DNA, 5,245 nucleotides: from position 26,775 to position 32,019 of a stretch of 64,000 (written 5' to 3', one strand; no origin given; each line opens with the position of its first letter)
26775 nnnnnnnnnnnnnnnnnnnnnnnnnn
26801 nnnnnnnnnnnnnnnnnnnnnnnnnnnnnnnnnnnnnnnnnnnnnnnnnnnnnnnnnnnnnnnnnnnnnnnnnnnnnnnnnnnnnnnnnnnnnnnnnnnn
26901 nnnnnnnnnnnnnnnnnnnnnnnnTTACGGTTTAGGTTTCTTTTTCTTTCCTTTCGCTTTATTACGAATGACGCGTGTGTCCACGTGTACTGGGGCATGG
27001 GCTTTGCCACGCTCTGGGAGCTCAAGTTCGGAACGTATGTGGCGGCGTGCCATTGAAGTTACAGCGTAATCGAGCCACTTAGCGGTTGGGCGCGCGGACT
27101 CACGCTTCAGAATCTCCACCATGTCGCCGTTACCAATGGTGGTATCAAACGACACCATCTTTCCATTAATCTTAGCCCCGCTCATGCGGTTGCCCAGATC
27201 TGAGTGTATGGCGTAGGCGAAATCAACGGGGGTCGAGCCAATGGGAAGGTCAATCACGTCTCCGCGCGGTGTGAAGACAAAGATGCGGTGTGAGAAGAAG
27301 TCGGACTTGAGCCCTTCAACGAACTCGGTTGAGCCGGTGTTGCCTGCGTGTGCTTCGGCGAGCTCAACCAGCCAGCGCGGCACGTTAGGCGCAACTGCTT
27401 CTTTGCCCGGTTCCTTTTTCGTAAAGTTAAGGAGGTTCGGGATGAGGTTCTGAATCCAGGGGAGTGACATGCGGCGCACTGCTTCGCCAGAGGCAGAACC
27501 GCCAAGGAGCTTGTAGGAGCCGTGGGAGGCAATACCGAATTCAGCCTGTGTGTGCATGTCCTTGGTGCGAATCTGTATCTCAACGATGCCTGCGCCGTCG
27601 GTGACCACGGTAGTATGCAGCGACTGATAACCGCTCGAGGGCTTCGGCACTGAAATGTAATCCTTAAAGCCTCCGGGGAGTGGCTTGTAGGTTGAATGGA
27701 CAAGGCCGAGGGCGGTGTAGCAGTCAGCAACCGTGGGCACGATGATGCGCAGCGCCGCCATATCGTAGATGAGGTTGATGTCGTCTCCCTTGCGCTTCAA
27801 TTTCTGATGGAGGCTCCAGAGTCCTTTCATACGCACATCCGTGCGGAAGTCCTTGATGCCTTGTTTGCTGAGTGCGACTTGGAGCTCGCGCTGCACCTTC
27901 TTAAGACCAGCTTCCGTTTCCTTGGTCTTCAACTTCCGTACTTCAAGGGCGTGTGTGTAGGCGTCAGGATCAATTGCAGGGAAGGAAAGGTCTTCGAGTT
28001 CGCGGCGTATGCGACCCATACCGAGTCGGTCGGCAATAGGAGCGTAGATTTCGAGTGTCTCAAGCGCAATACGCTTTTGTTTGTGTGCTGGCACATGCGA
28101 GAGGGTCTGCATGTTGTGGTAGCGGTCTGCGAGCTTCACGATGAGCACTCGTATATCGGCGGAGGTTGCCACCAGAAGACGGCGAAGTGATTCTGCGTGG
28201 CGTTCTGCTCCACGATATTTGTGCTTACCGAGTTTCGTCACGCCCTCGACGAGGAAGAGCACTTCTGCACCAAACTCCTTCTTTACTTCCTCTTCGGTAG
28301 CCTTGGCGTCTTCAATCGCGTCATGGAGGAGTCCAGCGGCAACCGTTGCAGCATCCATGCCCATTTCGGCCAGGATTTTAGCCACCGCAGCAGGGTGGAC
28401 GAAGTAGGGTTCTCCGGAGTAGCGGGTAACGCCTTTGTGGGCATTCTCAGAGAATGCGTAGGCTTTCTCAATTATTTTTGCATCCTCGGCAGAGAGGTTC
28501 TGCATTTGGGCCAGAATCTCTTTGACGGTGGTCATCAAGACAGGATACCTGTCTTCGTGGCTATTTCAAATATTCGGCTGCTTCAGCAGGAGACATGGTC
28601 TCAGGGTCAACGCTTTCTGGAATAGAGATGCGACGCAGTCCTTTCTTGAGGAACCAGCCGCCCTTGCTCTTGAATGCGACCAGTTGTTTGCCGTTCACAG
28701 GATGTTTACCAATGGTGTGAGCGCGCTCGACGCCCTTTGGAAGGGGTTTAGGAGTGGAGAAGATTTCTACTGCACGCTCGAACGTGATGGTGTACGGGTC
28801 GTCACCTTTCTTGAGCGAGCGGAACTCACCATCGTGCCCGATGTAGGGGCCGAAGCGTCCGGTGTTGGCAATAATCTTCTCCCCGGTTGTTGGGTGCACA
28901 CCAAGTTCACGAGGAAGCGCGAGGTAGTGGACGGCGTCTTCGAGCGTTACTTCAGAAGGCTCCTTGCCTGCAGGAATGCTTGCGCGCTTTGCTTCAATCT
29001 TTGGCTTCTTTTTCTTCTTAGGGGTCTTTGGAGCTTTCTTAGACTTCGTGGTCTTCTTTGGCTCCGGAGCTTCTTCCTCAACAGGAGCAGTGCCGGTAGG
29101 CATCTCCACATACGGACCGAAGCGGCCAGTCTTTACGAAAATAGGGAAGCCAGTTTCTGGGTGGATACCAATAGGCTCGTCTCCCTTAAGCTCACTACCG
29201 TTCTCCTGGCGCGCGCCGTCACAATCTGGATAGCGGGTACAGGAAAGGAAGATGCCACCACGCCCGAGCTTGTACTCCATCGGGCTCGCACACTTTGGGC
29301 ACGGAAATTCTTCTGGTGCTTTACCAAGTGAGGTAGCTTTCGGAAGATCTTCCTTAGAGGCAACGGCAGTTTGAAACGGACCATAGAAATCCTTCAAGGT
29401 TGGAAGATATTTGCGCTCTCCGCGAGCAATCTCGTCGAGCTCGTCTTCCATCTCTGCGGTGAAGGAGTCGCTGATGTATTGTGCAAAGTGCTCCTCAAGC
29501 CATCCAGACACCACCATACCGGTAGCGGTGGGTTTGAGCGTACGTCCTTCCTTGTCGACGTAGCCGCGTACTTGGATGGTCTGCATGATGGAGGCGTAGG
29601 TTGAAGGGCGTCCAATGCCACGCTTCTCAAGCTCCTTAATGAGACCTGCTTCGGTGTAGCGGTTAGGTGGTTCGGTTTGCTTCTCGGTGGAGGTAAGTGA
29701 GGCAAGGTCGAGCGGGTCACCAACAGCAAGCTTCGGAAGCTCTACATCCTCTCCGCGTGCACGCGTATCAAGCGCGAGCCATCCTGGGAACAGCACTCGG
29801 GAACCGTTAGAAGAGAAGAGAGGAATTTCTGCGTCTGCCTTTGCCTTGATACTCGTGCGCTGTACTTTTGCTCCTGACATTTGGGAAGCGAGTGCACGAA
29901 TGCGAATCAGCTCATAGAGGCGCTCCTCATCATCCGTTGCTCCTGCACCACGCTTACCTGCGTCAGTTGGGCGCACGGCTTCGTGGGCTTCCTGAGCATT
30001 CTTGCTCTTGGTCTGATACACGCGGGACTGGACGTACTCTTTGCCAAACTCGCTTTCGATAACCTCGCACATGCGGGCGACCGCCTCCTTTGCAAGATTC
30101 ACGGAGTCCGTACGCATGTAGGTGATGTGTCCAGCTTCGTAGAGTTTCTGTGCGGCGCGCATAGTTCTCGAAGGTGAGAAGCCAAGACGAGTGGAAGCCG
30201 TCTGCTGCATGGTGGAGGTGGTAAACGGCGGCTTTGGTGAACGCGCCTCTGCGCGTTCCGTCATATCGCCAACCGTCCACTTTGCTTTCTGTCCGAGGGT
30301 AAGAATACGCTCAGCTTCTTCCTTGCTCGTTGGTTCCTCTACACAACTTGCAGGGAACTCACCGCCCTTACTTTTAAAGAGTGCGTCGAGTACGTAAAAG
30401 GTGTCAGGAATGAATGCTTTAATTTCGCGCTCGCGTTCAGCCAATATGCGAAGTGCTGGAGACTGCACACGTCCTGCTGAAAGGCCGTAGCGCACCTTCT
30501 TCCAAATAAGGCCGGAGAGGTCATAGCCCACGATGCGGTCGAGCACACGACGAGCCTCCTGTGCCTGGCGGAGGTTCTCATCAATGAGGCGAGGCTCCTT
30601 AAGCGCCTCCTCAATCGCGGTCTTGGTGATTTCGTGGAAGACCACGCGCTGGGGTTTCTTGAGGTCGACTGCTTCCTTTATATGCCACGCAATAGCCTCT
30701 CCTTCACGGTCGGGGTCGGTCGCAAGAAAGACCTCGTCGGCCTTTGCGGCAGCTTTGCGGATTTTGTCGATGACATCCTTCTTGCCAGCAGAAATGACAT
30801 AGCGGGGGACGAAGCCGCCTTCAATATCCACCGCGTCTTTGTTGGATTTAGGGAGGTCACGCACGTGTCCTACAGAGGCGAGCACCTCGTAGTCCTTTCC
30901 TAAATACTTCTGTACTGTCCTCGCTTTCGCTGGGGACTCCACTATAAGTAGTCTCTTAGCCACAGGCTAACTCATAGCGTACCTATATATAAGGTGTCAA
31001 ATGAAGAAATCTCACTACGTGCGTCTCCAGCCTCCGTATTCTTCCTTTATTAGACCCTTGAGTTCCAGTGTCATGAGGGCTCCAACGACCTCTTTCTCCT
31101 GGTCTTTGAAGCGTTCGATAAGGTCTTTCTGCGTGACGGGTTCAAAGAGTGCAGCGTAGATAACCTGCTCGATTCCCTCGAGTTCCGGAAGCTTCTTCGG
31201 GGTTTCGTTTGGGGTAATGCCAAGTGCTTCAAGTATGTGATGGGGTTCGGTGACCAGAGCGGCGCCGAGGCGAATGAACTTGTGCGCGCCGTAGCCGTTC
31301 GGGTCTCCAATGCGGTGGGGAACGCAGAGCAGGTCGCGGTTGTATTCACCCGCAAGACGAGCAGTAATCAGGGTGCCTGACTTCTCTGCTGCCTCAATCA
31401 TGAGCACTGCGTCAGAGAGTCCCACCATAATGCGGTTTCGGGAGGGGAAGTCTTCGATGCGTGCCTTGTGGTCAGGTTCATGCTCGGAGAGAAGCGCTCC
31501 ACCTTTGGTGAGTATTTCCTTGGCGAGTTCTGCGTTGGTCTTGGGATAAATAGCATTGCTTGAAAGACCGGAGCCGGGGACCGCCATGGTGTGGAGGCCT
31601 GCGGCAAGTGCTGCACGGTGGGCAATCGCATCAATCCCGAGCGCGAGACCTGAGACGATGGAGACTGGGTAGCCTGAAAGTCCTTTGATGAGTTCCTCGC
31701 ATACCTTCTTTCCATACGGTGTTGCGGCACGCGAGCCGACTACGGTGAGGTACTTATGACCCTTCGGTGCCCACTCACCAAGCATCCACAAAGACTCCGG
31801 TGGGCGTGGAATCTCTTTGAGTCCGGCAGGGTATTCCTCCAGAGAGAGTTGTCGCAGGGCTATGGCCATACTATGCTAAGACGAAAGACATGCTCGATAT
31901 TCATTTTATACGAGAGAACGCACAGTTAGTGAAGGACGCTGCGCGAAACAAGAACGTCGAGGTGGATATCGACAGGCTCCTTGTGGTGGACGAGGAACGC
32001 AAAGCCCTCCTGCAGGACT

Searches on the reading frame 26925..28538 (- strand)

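Call 7: search_protein_families(library=pfam, proteins=[window:26925-28538:-], max_evalue=0.001)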
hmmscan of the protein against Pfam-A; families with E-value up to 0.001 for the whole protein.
window:26925-28538:- (537 aa): 4 families
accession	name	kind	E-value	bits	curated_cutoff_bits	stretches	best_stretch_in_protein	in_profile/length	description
PF13328.12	HD_4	-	4.2e-46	156.9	27.2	1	26-174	1-155/156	HD domain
PF04607.23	RelA_SpoT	-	2.7e-33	115.1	27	1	236-343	2-109/113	Region found in RelA / SpoT proteins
PF02824.27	TGS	-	1.1e-21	77.1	22.2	1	419-478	1-60/60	TGS domain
PF01966.28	HD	-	3.1e-11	44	22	1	45-143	1-116/116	HD domain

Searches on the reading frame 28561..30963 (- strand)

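Call 7: search_protein_families(library=pfam, proteins=[window:28561-30963:-], max_evalue=0.001)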
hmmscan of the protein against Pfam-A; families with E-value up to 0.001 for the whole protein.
window:28561-30963:- (800 aa): 4 families
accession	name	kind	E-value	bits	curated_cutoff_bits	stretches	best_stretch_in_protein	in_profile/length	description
PF01131.25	Topoisom_bac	-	1.9e-117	393.2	35.1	1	127-520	2-407/411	DNA topoisomerase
PF13368.11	Toprim_C_rpt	-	8.2e-36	122.2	22.3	2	690-739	1-50/57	Topoisomerase C-terminal repeat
PF01751.28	Toprim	-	2.3e-24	85.8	23.1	1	5-112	2-96/96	Toprim domain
PF01396.24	Zn_ribbon_Top1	-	1.2e-10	41.5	32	1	555-586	4-35/39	Topoisomerase DNA binding C4 zinc finger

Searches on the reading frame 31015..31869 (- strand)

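Call 7: search_protein_families(library=pfam, proteins=[window:31015-31869:-], max_evalue=0.001)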
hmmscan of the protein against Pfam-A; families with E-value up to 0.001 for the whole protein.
window:31015-31869:- (284 aa): 2 families
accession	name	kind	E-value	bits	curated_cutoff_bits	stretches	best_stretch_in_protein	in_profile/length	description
PF02481.21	DNA_processg_A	-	3.8e-63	212.9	29.6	1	8-207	12-211/212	DNA recombination-mediator protein A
PF17782.7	DprA_WH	-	1.6e-05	25.3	22.9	1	222-280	2-61/61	DprA winged helix domain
